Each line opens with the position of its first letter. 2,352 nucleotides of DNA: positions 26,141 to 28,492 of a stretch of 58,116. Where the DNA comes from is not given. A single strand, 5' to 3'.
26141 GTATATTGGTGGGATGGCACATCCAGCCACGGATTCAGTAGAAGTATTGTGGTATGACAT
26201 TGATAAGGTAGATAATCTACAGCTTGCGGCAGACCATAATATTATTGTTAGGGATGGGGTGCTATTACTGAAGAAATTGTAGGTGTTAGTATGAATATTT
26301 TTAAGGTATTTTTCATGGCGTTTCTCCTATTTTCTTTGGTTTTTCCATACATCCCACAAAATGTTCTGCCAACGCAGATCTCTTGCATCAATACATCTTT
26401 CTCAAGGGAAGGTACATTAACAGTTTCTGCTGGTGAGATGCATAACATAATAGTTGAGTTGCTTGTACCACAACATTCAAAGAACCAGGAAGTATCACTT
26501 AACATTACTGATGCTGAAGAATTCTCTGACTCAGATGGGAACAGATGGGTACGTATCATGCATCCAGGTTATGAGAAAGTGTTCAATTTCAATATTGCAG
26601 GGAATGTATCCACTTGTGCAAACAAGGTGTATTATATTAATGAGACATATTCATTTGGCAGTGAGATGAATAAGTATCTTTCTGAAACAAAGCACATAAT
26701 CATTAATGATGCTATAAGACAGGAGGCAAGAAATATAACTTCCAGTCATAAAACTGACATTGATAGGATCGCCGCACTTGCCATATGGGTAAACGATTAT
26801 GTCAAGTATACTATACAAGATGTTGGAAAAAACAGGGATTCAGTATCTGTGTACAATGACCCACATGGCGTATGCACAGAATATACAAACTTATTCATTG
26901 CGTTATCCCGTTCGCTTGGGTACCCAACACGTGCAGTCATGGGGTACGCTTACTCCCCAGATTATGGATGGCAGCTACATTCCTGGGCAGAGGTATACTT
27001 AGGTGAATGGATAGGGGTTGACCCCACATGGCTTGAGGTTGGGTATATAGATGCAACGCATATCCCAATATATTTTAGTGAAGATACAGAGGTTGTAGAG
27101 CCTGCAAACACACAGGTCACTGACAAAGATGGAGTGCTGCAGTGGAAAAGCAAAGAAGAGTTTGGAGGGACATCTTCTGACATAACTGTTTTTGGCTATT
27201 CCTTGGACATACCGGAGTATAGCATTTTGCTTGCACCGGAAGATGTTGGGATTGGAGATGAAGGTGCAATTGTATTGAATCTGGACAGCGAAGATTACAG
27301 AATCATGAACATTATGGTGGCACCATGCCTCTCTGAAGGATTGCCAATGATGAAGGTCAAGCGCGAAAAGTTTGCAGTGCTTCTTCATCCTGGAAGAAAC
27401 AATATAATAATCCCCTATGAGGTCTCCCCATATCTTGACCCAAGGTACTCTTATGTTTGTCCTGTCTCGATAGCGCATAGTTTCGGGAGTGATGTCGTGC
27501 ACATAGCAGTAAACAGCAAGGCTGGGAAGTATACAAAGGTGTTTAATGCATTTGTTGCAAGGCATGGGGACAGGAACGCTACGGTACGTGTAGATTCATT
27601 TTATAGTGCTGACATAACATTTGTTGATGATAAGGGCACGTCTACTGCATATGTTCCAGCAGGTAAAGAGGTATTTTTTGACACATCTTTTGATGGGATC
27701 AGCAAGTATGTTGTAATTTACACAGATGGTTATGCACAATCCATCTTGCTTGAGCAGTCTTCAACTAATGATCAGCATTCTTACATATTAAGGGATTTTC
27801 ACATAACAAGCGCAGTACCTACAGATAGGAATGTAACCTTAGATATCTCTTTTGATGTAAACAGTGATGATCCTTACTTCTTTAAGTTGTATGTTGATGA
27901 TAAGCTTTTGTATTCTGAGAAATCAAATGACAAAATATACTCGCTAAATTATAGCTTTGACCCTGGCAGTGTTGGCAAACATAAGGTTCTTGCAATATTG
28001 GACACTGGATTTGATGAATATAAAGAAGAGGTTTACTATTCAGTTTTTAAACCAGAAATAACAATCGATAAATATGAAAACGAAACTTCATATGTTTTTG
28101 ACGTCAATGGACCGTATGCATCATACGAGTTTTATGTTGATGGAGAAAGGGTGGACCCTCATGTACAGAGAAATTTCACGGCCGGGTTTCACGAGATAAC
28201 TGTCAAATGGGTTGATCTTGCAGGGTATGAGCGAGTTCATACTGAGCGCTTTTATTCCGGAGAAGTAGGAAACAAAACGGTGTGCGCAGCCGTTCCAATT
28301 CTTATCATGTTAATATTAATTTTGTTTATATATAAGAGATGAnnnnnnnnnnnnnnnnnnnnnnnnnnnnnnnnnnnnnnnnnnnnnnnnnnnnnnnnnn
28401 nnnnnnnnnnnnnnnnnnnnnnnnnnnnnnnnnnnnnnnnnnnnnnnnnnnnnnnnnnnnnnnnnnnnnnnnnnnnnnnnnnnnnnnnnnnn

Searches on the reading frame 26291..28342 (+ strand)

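Call 6: search_protein_families(library=pfam, proteins=[window:26291-28342:+], max_evalue=0.01)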
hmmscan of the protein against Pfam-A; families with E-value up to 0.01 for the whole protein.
window:26291-28342:+ (683 aa): 1 family
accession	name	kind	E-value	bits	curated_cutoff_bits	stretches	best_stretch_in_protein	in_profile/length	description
PF01841.26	Transglut_core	-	2.8e-22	79.5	23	1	146-245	4-108/108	Transglutaminase-like superfamily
